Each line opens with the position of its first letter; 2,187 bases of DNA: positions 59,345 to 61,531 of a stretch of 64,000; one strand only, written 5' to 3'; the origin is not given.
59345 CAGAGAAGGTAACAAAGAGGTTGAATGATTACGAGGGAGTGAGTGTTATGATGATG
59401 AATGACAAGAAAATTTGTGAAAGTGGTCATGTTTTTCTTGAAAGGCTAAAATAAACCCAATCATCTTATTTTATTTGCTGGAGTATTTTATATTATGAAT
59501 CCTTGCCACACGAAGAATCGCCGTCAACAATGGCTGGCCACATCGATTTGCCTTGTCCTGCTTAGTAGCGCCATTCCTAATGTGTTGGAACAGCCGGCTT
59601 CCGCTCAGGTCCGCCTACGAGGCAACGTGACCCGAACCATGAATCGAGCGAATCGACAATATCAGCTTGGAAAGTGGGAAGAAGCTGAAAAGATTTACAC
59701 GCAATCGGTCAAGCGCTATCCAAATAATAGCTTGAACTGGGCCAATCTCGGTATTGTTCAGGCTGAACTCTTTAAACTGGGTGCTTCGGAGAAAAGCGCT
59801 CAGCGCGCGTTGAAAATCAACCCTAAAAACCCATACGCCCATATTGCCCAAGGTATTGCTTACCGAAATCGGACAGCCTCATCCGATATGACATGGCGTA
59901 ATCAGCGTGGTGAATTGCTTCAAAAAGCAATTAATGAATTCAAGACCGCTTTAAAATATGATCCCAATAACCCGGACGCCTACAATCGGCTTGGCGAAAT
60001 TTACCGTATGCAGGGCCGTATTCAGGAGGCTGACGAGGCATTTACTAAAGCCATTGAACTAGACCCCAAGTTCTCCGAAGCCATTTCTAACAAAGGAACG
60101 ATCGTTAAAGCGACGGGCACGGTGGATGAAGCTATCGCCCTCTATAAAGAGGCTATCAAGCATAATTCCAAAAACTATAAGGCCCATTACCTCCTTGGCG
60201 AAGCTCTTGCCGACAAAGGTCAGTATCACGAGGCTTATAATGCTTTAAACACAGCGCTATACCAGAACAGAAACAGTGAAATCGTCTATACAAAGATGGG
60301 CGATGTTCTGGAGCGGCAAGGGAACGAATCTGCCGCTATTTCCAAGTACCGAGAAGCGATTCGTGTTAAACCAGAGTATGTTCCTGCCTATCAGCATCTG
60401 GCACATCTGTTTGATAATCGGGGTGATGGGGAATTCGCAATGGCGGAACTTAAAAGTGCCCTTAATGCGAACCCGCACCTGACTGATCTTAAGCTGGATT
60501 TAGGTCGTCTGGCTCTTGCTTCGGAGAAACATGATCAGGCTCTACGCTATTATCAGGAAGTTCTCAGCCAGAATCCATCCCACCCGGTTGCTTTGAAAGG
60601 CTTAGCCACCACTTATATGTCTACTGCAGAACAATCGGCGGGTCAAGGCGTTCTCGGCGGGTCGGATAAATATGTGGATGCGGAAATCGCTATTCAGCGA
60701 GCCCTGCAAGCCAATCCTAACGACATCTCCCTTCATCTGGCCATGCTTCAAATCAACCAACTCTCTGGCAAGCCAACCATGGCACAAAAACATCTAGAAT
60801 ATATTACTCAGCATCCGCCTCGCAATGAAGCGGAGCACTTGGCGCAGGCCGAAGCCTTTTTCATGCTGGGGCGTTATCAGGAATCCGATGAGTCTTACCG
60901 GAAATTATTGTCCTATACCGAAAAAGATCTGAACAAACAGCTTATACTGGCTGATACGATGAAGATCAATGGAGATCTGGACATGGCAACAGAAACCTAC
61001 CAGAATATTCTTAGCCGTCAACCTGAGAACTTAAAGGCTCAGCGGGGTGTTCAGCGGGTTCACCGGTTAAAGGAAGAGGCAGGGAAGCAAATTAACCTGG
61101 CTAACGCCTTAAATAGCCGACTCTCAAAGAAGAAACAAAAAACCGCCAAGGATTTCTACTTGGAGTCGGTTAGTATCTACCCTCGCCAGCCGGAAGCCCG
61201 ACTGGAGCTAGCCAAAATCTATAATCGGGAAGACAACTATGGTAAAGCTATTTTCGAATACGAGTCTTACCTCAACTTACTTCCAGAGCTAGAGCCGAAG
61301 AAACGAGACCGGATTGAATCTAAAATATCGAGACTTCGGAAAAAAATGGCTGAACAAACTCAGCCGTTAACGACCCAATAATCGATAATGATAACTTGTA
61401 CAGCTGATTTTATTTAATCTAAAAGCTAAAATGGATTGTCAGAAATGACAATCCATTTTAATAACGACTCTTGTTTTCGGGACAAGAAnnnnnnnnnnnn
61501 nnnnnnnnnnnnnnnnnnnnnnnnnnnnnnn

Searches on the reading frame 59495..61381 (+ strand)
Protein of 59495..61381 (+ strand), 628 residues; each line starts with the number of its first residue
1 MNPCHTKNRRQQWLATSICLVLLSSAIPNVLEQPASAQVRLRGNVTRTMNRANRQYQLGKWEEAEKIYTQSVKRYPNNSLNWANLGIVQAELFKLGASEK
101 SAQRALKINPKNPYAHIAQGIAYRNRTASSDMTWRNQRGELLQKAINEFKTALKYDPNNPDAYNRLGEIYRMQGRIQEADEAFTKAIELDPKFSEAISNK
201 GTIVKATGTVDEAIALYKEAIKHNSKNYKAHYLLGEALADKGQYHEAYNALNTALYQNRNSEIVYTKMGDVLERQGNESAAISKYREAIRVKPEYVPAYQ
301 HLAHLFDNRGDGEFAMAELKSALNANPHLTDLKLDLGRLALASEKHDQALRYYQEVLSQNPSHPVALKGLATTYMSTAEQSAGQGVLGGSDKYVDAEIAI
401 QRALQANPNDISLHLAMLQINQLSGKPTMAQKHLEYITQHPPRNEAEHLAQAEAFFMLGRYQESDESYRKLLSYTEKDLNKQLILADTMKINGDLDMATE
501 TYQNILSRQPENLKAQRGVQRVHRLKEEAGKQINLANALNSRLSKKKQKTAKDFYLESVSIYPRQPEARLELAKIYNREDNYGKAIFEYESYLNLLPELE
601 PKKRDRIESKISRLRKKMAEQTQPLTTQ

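Call 39: search_protein_families(library=pfam, proteins=[window:59495-61381:+], max_evalue=0.00001)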
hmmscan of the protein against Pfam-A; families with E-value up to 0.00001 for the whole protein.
window:59495-61381:+ (628 aa): 23 families
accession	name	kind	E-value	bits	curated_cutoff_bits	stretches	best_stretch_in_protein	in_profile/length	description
PF07719.23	TPR_2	-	2.3e-47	155.6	27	1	160-192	1-33/34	Tetratricopeptide repeat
PF13431.12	TPR_17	-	1.9e-42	140.4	24.4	1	149-179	2-32/34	Tetratricopeptide repeat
PF14559.12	TPR_19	-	1.4e-41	141.1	25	2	208-262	5-59/68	Tetratricopeptide repeat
PF00515.34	TPR_1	-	5e-40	134.2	27.8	1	160-193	1-34/34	Tetratricopeptide repeat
PF13432.12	TPR_16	-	5.9e-37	126.1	32.7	2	143-191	14-62/65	Tetratricopeptide repeat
PF13428.12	TPR_14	-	2.6e-36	120.7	23.5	0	332-372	3-43/44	Tetratricopeptide repeat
PF13414.12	TPR_11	-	3.7e-36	123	26.8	2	142-174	10-42/42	TPR repeat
PF13181.12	TPR_8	-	7.4e-34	113.4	25.7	1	161-192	2-33/34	Tetratricopeptide repeat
PF23914.1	TPR_CcmH_CycH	-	4.5e-24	85.5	42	1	150-255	40-148/158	Cytochrome c-type biogenesis protein H TPR domain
PF13424.12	TPR_12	-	3.9e-22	78.7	30.1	0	140-191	24-76/77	Tetratricopeptide repeat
PF13176.12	TPR_7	-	1.9e-18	65.4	27.9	0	162-191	1-32/36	Tetratricopeptide repeat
PF13174.12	TPR_6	-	1.8e-17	63.1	26.3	0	55-77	10-32/33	Tetratricopeptide repeat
PF24575.1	TPR_Slam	-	4.8e-16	59.5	35.2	0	337-382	54-99/104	Surface lipoprotein assembly modifier, N-terminal TPR repeats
PF13371.12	TPR_9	-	2.9e-15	56.5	35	0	559-608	22-69/73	Tetratricopeptide repeat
PF25064.1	ARM_TT21_5th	-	2.4e-14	54.1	27.8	0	482-582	4-104/117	TT21 fifth ARM repeats domain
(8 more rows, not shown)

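Call 75: find_encoding_contigs(protein=window:59495-61381:+, flank=300, max_places=4)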
Protein window:59495-61381:+ (628 aa): no gene with exactly this product is on record in the collection.
